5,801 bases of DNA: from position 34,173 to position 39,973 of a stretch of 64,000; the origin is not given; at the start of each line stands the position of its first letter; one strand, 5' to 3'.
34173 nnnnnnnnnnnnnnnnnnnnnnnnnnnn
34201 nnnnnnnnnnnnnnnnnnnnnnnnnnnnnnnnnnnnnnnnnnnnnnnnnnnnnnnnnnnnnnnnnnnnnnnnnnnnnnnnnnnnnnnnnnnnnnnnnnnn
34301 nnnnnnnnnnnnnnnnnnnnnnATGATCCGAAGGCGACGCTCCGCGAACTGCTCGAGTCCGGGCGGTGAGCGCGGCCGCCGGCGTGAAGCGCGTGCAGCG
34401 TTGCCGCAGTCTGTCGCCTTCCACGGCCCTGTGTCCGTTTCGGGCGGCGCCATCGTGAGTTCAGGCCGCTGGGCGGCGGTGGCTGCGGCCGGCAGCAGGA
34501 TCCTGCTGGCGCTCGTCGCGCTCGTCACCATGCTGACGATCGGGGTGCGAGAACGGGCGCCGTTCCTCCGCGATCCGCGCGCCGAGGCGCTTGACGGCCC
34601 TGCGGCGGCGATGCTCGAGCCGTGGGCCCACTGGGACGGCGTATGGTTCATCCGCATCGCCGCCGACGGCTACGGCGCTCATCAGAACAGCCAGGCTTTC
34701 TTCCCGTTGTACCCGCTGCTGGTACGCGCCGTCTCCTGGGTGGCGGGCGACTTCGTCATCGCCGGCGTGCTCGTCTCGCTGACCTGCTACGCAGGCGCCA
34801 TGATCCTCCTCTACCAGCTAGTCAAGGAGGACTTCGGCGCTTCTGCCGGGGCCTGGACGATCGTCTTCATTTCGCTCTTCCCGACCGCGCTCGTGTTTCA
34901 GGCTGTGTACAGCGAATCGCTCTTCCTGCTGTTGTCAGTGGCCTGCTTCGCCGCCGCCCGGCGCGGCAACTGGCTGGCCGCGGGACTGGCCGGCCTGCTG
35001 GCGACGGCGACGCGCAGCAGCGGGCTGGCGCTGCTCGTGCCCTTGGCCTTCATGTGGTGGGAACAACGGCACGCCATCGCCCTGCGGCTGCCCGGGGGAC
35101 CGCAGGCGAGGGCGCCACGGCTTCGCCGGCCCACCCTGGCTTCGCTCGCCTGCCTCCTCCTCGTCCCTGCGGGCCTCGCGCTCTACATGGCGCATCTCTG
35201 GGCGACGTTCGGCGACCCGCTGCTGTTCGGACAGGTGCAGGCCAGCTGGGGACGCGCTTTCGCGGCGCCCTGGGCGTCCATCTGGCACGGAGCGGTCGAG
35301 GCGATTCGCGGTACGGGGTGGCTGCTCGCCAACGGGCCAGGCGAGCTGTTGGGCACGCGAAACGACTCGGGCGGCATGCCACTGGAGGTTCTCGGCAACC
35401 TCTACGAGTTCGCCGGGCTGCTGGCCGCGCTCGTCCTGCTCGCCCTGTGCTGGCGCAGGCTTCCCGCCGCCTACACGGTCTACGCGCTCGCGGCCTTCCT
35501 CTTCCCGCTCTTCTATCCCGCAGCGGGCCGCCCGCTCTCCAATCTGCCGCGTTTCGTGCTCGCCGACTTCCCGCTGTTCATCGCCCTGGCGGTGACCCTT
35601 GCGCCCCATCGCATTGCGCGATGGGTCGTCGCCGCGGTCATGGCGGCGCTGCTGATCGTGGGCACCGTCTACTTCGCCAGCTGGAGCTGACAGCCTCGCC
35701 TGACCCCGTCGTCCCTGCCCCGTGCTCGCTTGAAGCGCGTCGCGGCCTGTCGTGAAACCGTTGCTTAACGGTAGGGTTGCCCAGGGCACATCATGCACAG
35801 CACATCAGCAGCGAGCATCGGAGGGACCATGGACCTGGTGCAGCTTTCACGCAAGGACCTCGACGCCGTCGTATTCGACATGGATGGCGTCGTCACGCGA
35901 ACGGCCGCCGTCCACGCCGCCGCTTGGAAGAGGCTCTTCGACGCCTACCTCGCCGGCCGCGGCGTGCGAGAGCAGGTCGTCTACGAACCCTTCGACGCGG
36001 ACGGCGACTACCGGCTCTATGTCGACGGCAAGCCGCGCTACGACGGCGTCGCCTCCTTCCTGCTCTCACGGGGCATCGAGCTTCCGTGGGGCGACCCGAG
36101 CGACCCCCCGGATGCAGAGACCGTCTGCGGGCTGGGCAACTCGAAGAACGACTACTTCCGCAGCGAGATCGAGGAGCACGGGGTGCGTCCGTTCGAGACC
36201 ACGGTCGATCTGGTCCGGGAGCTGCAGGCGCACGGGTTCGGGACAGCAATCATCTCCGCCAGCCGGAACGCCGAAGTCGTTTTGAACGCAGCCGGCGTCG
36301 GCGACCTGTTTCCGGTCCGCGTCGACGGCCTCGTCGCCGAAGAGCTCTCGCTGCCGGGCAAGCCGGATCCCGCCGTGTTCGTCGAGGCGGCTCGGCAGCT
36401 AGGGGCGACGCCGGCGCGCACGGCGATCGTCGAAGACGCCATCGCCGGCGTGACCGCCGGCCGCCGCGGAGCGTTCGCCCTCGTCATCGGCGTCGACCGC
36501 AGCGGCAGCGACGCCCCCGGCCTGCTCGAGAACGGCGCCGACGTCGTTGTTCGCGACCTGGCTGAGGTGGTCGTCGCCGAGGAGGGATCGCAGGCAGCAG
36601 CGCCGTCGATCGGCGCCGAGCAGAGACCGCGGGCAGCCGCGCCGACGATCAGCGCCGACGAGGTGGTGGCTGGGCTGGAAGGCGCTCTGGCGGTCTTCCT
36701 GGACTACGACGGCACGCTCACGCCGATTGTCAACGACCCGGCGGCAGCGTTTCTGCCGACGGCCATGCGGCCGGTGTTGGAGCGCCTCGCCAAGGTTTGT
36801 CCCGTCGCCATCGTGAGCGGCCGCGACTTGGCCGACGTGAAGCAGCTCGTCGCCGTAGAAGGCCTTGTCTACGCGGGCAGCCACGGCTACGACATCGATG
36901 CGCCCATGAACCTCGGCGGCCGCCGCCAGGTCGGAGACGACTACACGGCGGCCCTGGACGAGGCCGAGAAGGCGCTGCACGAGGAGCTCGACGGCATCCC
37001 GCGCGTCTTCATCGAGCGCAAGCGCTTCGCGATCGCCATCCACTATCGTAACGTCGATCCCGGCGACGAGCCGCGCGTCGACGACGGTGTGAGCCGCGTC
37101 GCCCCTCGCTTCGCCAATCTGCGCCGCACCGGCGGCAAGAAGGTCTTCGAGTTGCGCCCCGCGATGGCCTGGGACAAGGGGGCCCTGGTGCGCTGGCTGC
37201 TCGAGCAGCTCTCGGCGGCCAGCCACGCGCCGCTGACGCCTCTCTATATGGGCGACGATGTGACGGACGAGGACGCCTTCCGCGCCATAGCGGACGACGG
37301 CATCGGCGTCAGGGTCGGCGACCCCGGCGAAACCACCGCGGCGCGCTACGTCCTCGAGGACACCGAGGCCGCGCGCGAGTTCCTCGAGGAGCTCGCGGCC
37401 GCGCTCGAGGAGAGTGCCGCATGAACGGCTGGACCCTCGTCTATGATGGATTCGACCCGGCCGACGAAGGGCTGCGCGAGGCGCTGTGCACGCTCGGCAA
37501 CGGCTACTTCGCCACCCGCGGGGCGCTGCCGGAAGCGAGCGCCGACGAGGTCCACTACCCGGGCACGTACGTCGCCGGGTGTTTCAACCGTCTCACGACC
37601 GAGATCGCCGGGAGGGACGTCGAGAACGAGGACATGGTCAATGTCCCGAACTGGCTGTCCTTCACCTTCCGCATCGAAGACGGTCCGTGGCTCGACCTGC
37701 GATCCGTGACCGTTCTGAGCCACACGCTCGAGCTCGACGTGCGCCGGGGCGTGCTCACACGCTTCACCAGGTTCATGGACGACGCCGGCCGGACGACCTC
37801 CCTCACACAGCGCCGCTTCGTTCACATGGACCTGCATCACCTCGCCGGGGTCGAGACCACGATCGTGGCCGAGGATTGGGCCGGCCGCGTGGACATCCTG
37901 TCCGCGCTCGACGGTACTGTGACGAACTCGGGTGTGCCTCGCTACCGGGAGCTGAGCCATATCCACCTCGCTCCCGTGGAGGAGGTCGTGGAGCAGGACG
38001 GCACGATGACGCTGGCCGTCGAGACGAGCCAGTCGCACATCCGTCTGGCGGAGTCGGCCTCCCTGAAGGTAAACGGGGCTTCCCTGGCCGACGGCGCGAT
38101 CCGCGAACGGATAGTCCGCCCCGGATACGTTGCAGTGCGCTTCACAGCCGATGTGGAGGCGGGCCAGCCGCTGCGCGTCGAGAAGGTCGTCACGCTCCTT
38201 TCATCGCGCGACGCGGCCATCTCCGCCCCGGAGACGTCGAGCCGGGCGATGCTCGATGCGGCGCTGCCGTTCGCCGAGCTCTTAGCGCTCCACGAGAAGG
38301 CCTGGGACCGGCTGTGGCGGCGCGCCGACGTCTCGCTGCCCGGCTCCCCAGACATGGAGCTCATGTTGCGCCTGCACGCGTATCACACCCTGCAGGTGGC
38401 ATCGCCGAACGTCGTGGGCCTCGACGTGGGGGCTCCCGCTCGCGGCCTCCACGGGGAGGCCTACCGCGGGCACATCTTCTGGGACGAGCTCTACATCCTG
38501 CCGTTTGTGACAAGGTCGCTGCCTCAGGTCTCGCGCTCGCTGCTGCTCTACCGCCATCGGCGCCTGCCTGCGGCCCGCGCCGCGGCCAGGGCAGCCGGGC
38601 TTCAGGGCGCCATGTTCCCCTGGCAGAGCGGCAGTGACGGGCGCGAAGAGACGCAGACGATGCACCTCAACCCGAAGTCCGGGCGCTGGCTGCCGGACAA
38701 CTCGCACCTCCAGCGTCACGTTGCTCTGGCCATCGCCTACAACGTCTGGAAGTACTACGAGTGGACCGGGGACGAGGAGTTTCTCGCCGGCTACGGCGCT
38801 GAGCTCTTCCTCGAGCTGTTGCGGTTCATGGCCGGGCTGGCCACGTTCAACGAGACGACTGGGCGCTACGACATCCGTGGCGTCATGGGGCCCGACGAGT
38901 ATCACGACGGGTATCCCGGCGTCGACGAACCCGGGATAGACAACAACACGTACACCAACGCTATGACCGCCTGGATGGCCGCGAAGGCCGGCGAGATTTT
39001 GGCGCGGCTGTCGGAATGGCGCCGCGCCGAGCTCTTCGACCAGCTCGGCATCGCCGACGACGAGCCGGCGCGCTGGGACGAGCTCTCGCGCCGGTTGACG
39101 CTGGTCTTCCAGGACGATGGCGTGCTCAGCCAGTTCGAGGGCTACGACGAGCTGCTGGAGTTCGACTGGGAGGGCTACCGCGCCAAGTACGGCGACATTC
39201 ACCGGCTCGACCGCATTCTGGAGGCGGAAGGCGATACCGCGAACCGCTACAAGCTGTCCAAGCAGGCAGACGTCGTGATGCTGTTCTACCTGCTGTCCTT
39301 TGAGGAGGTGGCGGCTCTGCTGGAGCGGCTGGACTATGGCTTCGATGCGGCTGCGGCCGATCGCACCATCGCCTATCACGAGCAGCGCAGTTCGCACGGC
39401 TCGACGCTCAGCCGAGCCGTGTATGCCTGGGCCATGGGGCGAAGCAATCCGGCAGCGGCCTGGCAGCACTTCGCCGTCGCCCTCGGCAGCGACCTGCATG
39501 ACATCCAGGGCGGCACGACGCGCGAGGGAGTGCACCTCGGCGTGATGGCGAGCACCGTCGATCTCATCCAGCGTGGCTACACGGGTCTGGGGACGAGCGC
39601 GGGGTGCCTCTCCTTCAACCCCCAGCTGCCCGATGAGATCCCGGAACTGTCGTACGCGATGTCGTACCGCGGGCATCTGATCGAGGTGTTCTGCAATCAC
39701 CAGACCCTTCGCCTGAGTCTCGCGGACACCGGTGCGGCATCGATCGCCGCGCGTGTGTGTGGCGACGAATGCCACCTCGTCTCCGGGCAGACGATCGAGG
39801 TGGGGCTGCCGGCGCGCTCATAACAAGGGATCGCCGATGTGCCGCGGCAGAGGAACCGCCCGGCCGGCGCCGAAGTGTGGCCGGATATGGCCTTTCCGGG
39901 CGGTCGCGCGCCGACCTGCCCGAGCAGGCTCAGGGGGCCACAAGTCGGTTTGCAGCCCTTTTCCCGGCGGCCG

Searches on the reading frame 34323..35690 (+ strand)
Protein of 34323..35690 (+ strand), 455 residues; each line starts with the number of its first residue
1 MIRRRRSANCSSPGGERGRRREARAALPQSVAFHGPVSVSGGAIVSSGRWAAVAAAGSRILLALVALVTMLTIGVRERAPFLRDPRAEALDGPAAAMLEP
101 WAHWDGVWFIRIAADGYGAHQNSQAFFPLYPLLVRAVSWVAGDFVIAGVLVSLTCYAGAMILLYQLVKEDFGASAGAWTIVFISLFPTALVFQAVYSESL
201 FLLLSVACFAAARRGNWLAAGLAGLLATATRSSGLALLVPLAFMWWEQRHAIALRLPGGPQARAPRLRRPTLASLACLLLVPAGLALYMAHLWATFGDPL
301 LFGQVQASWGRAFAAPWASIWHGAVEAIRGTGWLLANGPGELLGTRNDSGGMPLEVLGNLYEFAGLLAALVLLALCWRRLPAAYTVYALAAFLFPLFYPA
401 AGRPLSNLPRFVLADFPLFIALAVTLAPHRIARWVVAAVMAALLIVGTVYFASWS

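Call 13: search_protein_families(library=pfam, proteins=[window:34323-35690:+], max_evalue=0.01)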
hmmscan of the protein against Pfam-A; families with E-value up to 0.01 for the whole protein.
window:34323-35690:+ (455 aa): 1 family
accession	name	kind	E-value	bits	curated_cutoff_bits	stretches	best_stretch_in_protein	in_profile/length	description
PF04188.19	Mannosyl_trans2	-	9e-11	42.2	22.4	1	58-238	11-206/443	Mannosyltransferase (PIG-V)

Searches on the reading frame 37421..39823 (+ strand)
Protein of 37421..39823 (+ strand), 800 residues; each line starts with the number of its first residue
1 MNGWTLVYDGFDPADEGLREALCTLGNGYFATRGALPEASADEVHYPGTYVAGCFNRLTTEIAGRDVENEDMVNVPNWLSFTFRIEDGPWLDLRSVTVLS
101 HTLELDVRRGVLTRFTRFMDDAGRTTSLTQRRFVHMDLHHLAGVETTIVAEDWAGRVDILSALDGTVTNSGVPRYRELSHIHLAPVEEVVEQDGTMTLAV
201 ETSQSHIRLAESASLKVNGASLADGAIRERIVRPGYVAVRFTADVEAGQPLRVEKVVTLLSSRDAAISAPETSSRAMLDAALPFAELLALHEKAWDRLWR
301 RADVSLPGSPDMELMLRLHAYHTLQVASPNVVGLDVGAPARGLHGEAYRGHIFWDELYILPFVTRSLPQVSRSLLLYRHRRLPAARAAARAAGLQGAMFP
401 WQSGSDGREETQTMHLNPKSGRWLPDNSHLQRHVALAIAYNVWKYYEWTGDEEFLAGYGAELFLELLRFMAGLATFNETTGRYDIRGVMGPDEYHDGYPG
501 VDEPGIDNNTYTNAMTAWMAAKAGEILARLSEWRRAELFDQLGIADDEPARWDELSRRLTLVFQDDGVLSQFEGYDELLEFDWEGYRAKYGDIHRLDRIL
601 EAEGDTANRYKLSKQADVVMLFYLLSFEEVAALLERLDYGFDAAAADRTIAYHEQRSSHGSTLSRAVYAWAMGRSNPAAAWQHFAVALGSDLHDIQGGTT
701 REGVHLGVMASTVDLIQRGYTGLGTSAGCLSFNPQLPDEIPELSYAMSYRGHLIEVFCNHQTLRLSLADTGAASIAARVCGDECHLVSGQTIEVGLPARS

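Call 13: search_protein_families(library=pfam, proteins=[window:37421-39823:+], max_evalue=0.01)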
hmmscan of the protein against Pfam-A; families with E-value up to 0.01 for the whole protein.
window:37421-39823:+ (800 aa): 3 families
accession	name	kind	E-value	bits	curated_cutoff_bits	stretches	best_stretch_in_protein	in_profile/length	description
PF03632.21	Glyco_hydro_65m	-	1.3e-115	386.8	27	1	317-713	1-370/371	Glycosyl hydrolase family 65 central catalytic domain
PF03636.21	Glyco_hydro_65N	-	4e-70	236.5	26.6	1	8-263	2-233/233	Glycosyl hydrolase family 65, N-terminal domain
PF03633.20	Glyco_hydro_65C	-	3.5e-10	39.9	22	1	726-783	4-59/62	Glycosyl hydrolase family 65, C-terminal domain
